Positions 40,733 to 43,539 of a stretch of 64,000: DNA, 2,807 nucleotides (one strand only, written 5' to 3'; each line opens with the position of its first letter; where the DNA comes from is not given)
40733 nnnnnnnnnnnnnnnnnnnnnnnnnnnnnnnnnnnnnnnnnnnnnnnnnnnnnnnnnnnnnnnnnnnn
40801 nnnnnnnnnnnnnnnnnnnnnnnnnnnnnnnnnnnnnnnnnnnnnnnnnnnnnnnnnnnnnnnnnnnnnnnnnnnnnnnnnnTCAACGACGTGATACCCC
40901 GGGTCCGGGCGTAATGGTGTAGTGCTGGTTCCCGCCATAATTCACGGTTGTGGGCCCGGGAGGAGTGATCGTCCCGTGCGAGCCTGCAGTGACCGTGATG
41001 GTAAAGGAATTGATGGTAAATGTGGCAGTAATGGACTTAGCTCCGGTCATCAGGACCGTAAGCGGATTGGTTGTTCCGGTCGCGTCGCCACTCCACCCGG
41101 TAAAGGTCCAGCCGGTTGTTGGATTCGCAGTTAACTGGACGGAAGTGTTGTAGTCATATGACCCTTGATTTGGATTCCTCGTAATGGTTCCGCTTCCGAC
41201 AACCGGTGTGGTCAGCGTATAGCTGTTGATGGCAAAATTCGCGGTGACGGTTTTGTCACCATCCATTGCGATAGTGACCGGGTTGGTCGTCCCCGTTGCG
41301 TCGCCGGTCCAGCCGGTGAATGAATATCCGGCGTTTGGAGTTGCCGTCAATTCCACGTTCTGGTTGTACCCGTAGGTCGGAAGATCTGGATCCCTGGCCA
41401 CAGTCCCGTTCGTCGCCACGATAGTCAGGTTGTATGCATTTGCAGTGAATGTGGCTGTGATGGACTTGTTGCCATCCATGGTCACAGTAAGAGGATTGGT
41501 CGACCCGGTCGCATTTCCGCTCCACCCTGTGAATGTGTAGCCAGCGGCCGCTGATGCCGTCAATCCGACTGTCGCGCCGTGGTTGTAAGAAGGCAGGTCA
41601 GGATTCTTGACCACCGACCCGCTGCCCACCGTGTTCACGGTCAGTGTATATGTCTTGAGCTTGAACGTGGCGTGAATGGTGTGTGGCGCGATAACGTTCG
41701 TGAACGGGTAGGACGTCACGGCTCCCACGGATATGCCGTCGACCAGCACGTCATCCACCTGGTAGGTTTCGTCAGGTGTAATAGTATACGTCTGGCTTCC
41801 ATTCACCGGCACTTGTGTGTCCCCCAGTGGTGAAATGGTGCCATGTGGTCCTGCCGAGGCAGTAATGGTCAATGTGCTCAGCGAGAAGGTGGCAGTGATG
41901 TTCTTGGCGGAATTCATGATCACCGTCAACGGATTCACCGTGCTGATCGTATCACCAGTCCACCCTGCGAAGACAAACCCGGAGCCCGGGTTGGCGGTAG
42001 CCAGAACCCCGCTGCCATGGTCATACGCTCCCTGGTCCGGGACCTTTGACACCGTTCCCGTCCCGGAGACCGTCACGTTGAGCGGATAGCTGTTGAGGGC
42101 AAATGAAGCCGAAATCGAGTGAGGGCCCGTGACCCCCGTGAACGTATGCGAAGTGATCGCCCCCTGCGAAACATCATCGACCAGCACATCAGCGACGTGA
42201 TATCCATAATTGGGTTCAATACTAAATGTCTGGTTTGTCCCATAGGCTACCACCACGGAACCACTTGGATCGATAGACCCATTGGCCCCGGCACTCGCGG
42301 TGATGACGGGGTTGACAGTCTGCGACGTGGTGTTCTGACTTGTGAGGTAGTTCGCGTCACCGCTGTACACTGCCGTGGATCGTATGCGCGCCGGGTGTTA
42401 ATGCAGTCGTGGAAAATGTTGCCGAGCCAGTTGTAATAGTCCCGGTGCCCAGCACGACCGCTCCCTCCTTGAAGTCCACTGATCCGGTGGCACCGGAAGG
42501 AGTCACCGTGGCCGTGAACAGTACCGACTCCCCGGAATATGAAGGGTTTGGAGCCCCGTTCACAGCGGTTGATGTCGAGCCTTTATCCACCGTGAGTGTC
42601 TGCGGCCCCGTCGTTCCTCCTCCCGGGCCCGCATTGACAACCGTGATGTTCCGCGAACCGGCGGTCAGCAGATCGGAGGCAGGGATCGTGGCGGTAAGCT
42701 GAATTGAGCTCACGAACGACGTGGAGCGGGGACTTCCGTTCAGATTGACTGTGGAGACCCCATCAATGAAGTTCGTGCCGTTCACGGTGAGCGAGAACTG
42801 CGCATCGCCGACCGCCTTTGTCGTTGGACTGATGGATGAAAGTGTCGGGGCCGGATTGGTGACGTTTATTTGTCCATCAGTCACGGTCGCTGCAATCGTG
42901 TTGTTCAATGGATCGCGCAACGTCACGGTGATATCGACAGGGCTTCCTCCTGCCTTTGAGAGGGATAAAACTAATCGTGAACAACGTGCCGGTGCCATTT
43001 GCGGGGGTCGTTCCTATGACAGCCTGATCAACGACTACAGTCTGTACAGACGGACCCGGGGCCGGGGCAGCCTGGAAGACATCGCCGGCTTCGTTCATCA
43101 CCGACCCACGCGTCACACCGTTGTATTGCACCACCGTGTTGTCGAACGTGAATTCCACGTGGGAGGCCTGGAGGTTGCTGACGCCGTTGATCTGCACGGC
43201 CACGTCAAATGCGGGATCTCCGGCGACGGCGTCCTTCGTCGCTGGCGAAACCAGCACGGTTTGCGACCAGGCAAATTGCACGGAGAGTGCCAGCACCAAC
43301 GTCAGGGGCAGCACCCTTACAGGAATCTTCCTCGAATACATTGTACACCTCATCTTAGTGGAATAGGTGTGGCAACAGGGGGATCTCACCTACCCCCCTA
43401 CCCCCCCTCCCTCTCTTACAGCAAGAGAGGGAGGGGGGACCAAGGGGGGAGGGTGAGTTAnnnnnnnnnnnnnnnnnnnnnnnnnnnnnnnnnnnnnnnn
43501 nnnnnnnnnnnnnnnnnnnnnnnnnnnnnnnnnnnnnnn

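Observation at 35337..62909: About 28-kb array of giant T9SS surface proteins sharing a cohesin-like, dockerin-like, CTD module; plus a stand-alone dockerin protein and stand-alone cohesin proteins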

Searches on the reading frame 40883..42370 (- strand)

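Call 6: search_protein_families(library=pfam, proteins=[window:40883-42370:-], max_evalue=0.1)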
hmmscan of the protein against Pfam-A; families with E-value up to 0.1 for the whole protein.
window:40883-42370:- (495 aa): 3 families
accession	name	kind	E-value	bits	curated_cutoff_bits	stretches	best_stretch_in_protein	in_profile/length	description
PF18998.6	Flg_new_2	-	2.2e-67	223.4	23.6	5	313-382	1-72/73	Divergent InlB B-repeat domain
PF09479.16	Flg_new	-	2.1e-11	44.2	27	3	313-377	1-64/65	Listeria-Bacteroides repeat domain (List_Bact_rpt)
PF02470.25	MlaD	-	0.026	15.2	25.1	0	206-245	19-57/81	MlaD protein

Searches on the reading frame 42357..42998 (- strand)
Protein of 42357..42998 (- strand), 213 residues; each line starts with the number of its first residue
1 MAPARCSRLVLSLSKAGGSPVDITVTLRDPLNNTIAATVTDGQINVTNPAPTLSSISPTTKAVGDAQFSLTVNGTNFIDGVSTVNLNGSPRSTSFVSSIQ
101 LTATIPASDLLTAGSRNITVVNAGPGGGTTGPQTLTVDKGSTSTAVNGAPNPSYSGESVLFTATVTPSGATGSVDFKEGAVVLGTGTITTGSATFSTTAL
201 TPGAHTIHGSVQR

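Call 6: search_protein_families(library=pfam, proteins=[window:42357-42998:-], max_evalue=0.1)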
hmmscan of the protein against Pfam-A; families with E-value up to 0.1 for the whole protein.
window:42357-42998:- (213 aa): 3 families
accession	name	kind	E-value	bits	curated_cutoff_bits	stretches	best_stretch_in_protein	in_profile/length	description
PF16640.11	Big_3_5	-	6e-12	46.4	35.5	1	148-208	3-66/88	Bacterial Ig-like domain (group 3)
PF17957.7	Big_7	-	0.00057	20.9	24.1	1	149-207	9-68/70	Bacterial Ig domain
PF07550.17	Shr-like_HID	-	0.033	15.1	22.3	0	63-124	9-71/82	Heme-binding protein Shr-like, Hb-interacting domain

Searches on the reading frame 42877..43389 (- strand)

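Call 6: search_protein_families(library=pfam, proteins=[window:42877-43389:-], max_evalue=0.1)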
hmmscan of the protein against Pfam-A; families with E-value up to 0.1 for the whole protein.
window:42877-43389:- (170 aa): 1 family
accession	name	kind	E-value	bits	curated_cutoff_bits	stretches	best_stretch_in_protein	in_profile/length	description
PF00963.24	Cohesin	-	9.5e-09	36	24.1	1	52-145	8-103/139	Cohesin domain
